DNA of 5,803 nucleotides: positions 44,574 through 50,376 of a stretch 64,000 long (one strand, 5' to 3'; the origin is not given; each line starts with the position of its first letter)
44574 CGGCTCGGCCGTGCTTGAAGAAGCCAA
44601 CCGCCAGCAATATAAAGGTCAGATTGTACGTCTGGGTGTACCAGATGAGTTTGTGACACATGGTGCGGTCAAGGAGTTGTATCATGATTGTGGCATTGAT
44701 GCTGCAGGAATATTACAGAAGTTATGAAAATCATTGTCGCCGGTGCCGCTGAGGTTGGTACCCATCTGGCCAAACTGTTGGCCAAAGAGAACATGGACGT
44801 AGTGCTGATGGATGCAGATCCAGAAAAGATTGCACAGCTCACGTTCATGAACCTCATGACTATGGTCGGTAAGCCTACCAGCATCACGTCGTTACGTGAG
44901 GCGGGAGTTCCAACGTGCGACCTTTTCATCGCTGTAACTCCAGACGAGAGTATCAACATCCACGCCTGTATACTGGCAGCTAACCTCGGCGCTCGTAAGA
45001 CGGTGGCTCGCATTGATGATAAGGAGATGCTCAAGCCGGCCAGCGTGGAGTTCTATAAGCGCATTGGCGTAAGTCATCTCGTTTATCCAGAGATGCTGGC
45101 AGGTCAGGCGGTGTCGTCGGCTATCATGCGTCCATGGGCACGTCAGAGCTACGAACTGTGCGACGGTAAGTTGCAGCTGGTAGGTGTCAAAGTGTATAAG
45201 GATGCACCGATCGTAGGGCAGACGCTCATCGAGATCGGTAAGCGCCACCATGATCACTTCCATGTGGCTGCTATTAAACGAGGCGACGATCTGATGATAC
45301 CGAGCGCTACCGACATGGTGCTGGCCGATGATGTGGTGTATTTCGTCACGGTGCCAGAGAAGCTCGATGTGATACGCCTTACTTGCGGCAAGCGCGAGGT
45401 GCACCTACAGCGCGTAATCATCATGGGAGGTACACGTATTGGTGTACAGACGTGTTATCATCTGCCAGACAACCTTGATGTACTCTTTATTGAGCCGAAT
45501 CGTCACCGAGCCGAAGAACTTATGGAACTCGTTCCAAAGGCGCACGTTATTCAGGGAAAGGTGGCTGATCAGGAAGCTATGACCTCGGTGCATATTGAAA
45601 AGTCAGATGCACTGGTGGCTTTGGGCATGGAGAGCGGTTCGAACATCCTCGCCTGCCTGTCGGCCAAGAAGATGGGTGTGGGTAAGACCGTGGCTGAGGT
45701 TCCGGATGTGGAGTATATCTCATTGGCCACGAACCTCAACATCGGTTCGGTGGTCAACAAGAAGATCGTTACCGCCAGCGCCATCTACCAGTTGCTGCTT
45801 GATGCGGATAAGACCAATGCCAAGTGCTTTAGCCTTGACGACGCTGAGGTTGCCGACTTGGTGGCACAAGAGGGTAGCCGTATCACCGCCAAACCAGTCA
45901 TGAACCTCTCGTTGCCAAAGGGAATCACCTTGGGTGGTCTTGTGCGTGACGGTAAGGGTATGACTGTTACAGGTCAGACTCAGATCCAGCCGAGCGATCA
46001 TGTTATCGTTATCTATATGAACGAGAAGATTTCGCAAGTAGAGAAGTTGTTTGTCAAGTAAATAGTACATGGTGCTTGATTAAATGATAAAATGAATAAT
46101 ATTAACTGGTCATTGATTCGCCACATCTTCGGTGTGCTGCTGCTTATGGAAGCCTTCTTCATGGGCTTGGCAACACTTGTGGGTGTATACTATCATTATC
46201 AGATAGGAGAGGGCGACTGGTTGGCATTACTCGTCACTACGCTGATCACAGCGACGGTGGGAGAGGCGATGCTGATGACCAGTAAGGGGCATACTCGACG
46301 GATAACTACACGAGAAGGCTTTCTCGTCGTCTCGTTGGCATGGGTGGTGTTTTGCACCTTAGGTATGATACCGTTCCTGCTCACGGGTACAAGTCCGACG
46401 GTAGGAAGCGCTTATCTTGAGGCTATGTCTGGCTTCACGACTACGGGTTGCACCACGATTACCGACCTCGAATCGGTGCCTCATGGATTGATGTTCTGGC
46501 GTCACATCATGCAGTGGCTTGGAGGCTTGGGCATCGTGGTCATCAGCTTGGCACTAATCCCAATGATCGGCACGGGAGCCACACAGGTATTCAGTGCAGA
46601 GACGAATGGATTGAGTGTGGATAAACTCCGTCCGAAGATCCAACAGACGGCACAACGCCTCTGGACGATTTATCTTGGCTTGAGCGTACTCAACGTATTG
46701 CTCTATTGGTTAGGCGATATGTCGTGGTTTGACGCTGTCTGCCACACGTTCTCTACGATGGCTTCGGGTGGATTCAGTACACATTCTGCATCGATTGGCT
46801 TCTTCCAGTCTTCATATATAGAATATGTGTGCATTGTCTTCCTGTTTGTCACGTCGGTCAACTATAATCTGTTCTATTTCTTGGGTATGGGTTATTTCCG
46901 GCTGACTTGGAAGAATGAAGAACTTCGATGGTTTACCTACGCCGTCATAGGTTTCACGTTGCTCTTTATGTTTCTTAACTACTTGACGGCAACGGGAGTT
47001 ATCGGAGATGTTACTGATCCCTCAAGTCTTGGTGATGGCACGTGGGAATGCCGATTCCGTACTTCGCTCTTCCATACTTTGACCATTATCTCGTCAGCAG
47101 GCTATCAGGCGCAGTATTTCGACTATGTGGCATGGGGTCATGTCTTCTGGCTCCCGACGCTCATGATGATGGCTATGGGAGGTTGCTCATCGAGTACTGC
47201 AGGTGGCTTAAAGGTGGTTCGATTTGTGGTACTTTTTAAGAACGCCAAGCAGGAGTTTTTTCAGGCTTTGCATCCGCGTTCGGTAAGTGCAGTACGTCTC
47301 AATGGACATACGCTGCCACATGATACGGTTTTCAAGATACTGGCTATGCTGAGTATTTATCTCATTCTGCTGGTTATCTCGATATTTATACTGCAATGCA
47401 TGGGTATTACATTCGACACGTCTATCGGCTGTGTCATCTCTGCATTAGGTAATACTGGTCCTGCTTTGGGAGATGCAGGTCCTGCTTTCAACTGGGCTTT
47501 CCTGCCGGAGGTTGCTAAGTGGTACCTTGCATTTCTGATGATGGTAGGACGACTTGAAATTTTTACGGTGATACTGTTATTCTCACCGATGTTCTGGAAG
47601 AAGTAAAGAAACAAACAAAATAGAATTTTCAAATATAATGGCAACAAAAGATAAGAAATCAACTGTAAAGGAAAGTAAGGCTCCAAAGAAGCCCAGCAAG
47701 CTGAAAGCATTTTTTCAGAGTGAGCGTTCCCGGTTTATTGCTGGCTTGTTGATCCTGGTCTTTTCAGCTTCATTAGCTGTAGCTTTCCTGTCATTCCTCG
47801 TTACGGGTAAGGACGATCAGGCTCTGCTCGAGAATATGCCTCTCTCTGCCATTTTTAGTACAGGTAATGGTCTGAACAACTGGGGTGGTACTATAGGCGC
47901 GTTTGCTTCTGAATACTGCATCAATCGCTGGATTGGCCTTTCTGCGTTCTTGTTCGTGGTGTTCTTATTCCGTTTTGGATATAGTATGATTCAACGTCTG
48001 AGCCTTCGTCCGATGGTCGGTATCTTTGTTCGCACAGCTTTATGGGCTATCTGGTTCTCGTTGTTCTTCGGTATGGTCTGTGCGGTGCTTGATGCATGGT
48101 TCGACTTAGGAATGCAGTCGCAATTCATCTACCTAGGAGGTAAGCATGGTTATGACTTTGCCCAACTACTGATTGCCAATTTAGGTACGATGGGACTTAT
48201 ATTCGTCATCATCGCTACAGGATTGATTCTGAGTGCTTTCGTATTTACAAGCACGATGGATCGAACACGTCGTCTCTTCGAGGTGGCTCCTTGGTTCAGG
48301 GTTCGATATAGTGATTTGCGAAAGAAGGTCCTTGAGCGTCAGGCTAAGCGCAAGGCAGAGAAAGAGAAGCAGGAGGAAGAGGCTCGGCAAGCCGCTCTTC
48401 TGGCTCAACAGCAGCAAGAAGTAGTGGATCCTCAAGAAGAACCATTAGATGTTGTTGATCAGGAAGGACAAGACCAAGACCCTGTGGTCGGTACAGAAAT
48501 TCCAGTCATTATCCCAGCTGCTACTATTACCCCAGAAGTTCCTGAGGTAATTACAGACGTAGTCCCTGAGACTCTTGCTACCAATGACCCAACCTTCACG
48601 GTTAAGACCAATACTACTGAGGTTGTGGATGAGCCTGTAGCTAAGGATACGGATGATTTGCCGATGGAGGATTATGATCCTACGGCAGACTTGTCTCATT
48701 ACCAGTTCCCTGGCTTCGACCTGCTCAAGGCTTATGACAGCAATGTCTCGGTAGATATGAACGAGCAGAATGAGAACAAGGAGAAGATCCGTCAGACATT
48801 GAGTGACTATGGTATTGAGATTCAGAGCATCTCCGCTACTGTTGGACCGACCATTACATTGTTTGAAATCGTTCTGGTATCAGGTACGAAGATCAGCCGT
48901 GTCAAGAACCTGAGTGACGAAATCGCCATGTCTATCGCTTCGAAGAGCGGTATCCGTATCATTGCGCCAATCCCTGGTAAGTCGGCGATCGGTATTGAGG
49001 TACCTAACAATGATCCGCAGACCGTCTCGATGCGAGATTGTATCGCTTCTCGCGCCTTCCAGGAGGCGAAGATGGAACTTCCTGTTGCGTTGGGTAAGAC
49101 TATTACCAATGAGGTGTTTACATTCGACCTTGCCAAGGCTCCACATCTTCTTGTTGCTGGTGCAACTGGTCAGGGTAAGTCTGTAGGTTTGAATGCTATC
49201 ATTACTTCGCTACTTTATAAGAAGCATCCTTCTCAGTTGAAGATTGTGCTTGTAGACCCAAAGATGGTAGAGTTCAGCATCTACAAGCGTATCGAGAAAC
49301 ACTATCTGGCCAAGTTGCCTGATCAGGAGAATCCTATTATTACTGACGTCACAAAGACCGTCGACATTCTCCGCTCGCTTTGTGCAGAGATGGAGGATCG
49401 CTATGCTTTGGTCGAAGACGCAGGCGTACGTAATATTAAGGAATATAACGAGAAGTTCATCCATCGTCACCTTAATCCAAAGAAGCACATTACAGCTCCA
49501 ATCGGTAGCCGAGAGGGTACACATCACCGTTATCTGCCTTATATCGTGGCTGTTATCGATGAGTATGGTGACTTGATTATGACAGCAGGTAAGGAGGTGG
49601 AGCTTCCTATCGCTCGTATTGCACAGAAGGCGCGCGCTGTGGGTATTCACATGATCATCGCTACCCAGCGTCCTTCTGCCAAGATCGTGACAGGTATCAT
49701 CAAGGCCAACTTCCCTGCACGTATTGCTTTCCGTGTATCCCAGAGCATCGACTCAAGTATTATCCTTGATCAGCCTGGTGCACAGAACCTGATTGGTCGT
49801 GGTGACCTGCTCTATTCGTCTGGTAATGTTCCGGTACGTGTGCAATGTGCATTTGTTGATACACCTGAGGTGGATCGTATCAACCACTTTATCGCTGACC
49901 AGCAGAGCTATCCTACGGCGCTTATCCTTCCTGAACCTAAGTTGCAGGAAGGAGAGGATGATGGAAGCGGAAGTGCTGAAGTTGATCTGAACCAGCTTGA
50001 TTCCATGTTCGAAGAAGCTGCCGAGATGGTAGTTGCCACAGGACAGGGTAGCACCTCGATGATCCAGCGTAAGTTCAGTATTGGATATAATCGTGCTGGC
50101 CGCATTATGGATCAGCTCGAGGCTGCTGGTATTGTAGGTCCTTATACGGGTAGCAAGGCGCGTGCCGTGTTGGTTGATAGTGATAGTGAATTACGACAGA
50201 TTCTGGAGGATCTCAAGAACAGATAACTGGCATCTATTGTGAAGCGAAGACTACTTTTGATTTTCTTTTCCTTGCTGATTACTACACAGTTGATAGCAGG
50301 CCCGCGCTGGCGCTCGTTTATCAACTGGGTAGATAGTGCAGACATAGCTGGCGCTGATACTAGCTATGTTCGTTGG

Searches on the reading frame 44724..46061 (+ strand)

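Call 90: search_protein_families(library=pfam, proteins=[window:44724-46061:+], max_evalue=0.00001)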
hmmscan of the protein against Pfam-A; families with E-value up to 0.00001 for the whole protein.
window:44724-46061:+ (445 aa): 3 families
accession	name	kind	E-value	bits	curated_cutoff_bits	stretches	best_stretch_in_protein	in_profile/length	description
PF02254.24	TrkA_N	-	1.3e-39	135.5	23.8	2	3-122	1-116/116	TrkA-N domain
PF02080.26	TrkA_C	-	2.6e-19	69.3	27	2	152-218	1-67/71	TrkA-C domain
PF22614.2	Slo-like_RCK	-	1.6e-06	28.2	24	0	252-305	35-90/119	Calcium-activated potassium channel slowpoke-like RCK domain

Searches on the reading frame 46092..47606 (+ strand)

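Call 90: search_protein_families(library=pfam, proteins=[window:46092-47606:+], max_evalue=0.00001)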
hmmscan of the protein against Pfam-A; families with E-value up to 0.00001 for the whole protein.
window:46092-47606:+ (504 aa): 1 family
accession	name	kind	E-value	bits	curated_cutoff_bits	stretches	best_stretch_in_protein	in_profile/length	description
PF02386.22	TrkH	-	1.5e-59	202.2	27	1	51-503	10-501/502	Cation transport protein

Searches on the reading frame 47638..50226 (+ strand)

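Call 90: search_protein_families(library=pfam, proteins=[window:47638-50226:+], max_evalue=0.00001)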
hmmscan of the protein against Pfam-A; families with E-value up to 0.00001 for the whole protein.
window:47638-50226:+ (862 aa): 4 families
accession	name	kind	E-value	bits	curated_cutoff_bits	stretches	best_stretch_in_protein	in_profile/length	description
PF01580.24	FtsK_SpoIIIE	-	3.5e-57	193.8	24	1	466-680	3-220/221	FtsK/SpoIIIE family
PF09397.16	FtsK_gamma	-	4.4e-28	97.2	30.6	1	786-846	2-62/63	Ftsk gamma domain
PF17854.6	FtsK_alpha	-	2.1e-26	92.5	22.9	1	357-457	1-101/101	FtsK alpha domain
PF13491.11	FtsK_4TM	-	2e-13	50.8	23.1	1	34-205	7-161/171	4TM region of DNA translocase FtsK/SpoIIIE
